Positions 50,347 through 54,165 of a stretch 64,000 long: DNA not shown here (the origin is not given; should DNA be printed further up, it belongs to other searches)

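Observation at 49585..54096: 4.5 kb gene for a 1503-aa secreted protein with polyproline linkers and internally duplicated modules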

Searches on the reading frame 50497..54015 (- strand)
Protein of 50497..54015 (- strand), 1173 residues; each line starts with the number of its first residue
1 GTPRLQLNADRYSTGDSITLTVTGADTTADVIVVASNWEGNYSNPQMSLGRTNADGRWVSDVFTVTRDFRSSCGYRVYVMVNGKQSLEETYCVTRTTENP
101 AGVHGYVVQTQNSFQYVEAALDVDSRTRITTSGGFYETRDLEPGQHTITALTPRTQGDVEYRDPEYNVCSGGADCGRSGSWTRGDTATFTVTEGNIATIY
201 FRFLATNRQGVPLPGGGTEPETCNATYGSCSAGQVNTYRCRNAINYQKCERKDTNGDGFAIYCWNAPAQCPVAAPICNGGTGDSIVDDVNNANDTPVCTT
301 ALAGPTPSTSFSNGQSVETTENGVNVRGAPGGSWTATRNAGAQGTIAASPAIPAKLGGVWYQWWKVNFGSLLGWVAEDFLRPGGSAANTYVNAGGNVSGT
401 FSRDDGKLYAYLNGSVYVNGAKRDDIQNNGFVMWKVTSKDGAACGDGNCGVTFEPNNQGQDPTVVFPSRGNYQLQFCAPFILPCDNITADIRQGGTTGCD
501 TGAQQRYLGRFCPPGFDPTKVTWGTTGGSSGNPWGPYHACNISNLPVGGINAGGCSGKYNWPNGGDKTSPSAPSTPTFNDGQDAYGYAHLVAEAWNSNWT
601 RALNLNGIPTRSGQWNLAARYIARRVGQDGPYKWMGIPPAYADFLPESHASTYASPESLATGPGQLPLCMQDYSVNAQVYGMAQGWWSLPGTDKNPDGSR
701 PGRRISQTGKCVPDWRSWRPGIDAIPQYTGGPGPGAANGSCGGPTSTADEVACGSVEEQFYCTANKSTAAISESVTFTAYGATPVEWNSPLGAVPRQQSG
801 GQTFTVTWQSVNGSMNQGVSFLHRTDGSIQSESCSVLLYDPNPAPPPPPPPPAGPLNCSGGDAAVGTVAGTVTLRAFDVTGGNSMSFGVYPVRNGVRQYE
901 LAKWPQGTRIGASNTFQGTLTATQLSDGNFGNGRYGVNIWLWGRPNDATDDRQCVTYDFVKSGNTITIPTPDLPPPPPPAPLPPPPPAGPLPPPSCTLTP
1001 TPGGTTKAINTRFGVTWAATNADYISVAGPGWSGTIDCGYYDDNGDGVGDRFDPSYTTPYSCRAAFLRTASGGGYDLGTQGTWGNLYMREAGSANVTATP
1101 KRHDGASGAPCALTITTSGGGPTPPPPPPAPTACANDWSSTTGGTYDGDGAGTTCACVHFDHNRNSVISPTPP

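Call 30: search_protein_representatives(protein=window:50497-54015:-)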
Query: 1173 residues. Proteins with E-value up to 0.001 (for the whole library): 49; up to 1e-10: 11; up to 1e-30: 7. The best 49 are listed.
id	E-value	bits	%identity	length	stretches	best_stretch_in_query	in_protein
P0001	0.0e+00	2869.0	91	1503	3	1-1173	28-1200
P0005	7.4e-147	507.6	37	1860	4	1-498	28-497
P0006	9.1e-130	451.0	44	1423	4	386-860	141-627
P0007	6.0e-115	401.9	43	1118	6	294-862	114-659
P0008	7.0e-96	338.7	44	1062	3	314-742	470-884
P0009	3.4e-66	240.4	41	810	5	974-1172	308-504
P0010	3.1e-34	134.5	37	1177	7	545-757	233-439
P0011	1.2e-28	116.0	44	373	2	557-733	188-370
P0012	4.9e-23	97.4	42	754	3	978-1173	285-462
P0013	8.8e-19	83.3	45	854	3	972-1134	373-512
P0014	6.6e-14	67.2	37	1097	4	292-399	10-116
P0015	1.1e-10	56.5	38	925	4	302-384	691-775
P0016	4.5e-10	54.5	50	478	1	300-386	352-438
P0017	1.6e-08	49.3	42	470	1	303-408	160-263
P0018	6.1e-08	47.4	34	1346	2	307-385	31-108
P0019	9.2e-08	46.8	43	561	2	304-393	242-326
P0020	9.9e-08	46.7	48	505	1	304-381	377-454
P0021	1.8e-07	45.9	43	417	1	305-386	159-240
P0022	4.2e-07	44.6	43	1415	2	310-384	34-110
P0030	1.1e-05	39.9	28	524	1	253-518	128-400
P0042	2.1e-04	35.7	35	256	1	508-661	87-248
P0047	6.1e-04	34.2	28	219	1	507-670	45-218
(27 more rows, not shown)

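Call 31: search_protein_families(library=pfam, proteins=[P0005, P0006, P0007, P0008, P0009, P0010, P0011, P0012, P0013], max_evalue=0.01)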
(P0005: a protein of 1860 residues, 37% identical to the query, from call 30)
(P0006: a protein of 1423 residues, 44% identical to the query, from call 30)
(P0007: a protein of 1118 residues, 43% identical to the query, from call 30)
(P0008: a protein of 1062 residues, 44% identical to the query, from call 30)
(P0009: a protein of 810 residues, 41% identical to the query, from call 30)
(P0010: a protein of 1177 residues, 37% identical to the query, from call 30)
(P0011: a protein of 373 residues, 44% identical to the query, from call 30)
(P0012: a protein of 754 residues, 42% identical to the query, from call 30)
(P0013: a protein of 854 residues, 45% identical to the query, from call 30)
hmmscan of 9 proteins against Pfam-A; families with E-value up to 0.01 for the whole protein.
P0005 (1860 aa): 3 families
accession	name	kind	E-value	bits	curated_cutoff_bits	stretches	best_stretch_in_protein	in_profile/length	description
PF17210.9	SdrD_B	-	0.00018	22.1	29.7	1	127-214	22-105/112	SdrD B-like domain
PF08239.17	SH3_3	-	0.00041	20.9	27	0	1503-1553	1-47/54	Bacterial SH3 domain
PF22637.2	CBM_4_9_1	-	0.0019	18.9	27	1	1756-1856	60-148/148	BppA domain 1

P0006 (1423 aa): 3 families
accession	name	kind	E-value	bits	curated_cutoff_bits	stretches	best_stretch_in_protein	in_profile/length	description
PF09136.16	Glucodextran_B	-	4.5e-06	26.9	27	1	842-930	1-80/83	Glucodextranase, domain B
PF17957.7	Big_7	-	0.00049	21.1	24.1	1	842-913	1-70/70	Bacterial Ig domain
PF19077.6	Big_13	-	0.0042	18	27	1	855-930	23-99/102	Bacterial Ig-like domain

P0007 (1118 aa): 1 family
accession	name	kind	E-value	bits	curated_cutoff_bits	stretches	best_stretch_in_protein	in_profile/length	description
PF22352.2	K319L-like_PKD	-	1e-06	29.1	27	1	36-119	1-84/84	K319L-like, PKD domain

P0008 (1062 aa): 1 family
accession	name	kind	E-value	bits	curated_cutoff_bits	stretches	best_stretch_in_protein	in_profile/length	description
PF08239.17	SH3_3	-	0.0076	16.9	27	1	956-1008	4-47/54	Bacterial SH3 domain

P0009 (810 aa): 1 family
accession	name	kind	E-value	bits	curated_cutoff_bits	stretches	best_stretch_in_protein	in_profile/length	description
PF08239.17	SH3_3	-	0.0005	20.6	27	0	56-105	15-54/54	Bacterial SH3 domain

P0010 (1177 aa): 1 family
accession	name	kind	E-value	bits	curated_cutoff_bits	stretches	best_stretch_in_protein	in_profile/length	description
PF08239.17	SH3_3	-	5.8e-16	58.9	27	2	457-510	2-50/54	Bacterial SH3 domain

P0011 (373 aa): 0 families

P0012 (754 aa): 1 family
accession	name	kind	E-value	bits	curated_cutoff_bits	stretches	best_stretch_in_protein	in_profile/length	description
PF08239.17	SH3_3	-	0.0015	19.1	27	0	84-138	1-52/54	Bacterial SH3 domain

P0013 (854 aa): 1 family
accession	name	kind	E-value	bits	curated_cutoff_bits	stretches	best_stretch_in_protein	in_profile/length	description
PF08239.17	SH3_3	-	0.00055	20.5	27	1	51-99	8-53/54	Bacterial SH3 domain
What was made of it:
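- On LPXTG sortase-anchored adhesins (MSCRAMM): Relative P0005 gives SdrD_B at E 1.8e-4, below the cut-off (call 31).
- Closest known: Sortase-anchored Gram-positive adhesins. Same: There is weak SdrD_B-type similarity in the N2 module of a relative (call 31).
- Relatives carry further binding modules (CBM_4_9, Big_7, SH3_3) and no known catalytic domain (call 31).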

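Call 32: search_protein_families(library=pfam, proteins=[P0014, P0015, P0016, P0017, P0018, P0019, P0020, P0021, P0022, P0030], max_evalue=0.01)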
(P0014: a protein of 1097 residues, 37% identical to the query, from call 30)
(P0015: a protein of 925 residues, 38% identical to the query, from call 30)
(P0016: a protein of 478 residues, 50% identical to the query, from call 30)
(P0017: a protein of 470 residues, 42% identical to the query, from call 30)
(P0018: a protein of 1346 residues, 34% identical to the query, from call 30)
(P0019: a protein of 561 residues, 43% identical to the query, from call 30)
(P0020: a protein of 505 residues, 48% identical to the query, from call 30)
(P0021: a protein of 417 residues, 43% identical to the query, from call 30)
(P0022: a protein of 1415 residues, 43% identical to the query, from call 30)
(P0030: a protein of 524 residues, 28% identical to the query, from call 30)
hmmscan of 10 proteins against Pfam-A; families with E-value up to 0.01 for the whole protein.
P0014 (1097 aa): 3 families
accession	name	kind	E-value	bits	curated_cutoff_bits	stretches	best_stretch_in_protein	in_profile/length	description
PF09136.16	Glucodextran_B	-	1.8e-06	28.2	27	1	364-450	1-80/83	Glucodextranase, domain B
PF17957.7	Big_7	-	9.7e-06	26.6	24.1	1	364-432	1-69/70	Bacterial Ig domain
PF19077.6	Big_13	-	2.3e-05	25.2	27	1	374-450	20-99/102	Bacterial Ig-like domain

P0015 (925 aa): 0 families

P0016 (478 aa): 0 families

P0017 (470 aa): 3 families
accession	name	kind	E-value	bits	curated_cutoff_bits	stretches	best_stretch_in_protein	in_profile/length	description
PF00877.26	NLPC_P60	-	1.1e-14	54.7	23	1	36-150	1-100/105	NlpC/P60 family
PF13385.13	Laminin_G_3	-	1.9e-13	51.3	27.6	1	262-425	6-149/151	Concanavalin A-like lectin/glucanases superfamily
PF08239.17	SH3_3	-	0.00076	20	27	1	207-236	27-53/54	Bacterial SH3 domain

P0018 (1346 aa): 7 families
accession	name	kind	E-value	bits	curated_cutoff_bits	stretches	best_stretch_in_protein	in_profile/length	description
PF18998.6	Flg_new_2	-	7.5e-14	51.9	23.6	1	1097-1164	2-72/73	Divergent InlB B-repeat domain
PF07705.17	CARDB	-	3.7e-13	50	22.7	1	1166-1274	1-98/101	CARDB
PF01551.29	Peptidase_M23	-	1.1e-11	45.2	28.7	1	461-585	3-92/96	Peptidase family M23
PF00404.24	Dockerin_1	-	1.2e-08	35.4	22.9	1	1291-1339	1-53/57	Dockerin type I domain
PF05506.17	PLipase_C_C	-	5.1e-05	24.6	24.4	0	216-287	5-66/80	Bacterial phospholipase C, C-terminal domain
PF15780.11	ASH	-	0.00055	20.5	27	0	213-239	57-83/98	Abnormal spindle-like microcephaly-assoc'd, ASPM-SPD-2-Hydin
PF08239.17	SH3_3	-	0.008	16.8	27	0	66-104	14-52/54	Bacterial SH3 domain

P0019 (561 aa): 1 family
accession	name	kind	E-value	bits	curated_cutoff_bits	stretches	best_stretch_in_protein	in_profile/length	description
PF01551.29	Peptidase_M23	-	2.5e-17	63.3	28.7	1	64-162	7-94/96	Peptidase family M23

P0020 (505 aa): 0 families

P0021 (417 aa): 1 family
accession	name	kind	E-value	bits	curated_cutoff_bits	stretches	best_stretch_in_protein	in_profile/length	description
PF00877.26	NLPC_P60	-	1.1e-17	64.3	23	1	43-153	4-105/105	NlpC/P60 family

P0022 (1415 aa): 2 families
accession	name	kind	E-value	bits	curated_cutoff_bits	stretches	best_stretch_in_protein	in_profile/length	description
PF07705.17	CARDB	-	4e-20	72.3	22.7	1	206-309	3-101/101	CARDB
PF15902.12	Sortilin-Vps10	-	0.0018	17.5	33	0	768-818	12-63/446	Sortilin, neurotensin receptor 3,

P0030 (524 aa): 1 family
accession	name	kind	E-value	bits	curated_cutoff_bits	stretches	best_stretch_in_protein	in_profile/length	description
PF18998.6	Flg_new_2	-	2.7e-14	53.3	23.6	1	266-342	1-71/73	Divergent InlB B-repeat domain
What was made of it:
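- SH3b relatives sit in NlpC/P60 and M23 wall hydrolases (call 32). SH3b of this subfamily sits in NlpC/P60 and M23 hydrolases (call 32).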

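Call 68: find_encoding_contigs(protein=P0047, flank=6000, max_places=3)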
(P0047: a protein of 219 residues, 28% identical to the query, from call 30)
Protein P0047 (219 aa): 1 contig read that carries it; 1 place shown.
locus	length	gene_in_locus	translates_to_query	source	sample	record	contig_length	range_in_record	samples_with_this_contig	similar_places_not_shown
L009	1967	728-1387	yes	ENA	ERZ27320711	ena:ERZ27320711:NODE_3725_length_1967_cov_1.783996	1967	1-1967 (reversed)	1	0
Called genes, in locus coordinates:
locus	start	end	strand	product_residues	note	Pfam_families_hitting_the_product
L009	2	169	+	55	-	?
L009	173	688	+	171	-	PF05838:Glyco_hydro_108, PF09374:PG_binding_3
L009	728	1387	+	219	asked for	-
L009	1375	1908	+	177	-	-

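Call 70: find_encoding_contigs(protein=P0042, flank=8000, max_places=3)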
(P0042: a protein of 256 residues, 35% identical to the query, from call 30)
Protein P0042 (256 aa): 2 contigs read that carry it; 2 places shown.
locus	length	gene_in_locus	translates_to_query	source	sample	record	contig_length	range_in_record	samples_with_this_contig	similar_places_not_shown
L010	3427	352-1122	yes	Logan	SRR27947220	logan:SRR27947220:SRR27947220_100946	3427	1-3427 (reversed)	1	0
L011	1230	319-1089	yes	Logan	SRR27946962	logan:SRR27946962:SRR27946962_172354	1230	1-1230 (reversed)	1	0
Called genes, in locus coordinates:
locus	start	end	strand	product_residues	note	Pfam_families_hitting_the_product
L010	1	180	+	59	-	?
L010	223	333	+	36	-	-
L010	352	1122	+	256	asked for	-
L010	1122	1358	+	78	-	-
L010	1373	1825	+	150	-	-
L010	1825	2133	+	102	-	-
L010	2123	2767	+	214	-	PF20901:Sf6_terminase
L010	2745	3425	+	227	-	?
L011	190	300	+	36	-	-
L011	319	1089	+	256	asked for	-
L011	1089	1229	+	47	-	?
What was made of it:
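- M4-like small proteins occur on phage-like contigs (calls 68, 70).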

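Call 71: find_encoding_contigs(protein=P0011, flank=8000, max_places=3)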
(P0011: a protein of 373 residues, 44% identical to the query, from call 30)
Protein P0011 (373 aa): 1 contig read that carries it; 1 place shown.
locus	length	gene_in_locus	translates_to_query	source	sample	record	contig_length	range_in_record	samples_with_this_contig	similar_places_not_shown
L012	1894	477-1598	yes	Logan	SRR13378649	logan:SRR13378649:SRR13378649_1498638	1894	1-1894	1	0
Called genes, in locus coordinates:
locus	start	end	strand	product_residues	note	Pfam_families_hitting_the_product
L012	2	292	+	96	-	?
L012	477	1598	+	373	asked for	-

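Call 75: search_protein_families(library=phrogs, proteins=[P0042, P0047, P0011, L009:1375-1908:+, L010:1110-1358:+, L010:1373-1825:+, L010:1825-2133:+, L010:2093-2767:+], max_evalue=0.01)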
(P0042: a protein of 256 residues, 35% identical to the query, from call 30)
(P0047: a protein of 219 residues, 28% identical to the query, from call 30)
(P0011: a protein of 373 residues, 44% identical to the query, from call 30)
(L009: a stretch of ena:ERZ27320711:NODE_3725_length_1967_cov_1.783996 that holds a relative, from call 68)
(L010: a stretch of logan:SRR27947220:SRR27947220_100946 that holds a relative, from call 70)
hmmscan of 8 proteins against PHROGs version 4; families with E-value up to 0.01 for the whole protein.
P0042 (256 aa): 0 families

P0047 (219 aa): 0 families

P0011 (373 aa): 0 families

L009:1375-1908:+ (177 aa): 0 families

L010:1110-1358:+ (82 aa): 0 families

L010:1373-1825:+ (150 aa): 0 families

L010:1825-2133:+ (102 aa): 0 families

L010:2093-2767:+ (224 aa): 1 family
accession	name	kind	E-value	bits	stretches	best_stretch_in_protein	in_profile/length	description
phrog_1482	-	head and packaging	8.2e-12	46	1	77-181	12-118/147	terminase small subunit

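Call 79: find_related_loci(query=A9, collection=viral_contigs, flank=8000)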
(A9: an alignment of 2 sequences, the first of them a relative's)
Query A9 (256 aa) in viral_contigs; peptide patterns used: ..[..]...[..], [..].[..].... (x = any residue, [..] = any of these).
111 stretches matched a pattern, but none encodes a relative of the query by tblastn (E <= 1e-3).

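Call 108: search_protein_families(library=ncbifam, proteins=[P0005, P0006, P0007, P0008, P0009, P0010, P0011, P0012, P0013], max_evalue=0.01)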
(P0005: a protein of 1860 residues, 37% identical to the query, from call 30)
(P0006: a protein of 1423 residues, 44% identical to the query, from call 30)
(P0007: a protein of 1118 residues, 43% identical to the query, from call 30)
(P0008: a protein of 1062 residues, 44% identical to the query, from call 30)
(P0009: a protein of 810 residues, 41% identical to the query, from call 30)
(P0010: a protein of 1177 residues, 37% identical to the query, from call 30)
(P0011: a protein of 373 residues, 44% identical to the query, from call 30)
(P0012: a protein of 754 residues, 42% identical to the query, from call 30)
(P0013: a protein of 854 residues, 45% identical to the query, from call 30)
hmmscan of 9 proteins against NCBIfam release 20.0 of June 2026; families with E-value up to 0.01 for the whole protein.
P0005 (1860 aa): 0 families

P0006 (1423 aa): 1 family
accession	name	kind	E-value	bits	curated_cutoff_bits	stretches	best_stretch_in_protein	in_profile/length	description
NF033510.3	Ca_tandemer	repeat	0.00036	20.8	50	1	838-923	7-96/96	Ca2+-stabilized repeat-containing adhesin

P0007 (1118 aa): 0 families

P0008 (1062 aa): 0 families

P0009 (810 aa): 0 families

P0010 (1177 aa): 2 families
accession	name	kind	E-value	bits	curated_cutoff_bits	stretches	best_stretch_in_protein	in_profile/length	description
NF040678.1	EntFM_CwpFM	equivalog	8.4e-08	31.6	720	0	448-509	215-269/430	enterotoxin EntFM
TIGR04211.1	SH3_and_anchor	equivalog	0.0028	17.3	65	0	563-615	10-54/198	TIGR04211 family SH3 domain-containing protein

P0011 (373 aa): 0 families

P0012 (754 aa): 0 families

P0013 (854 aa): 0 families
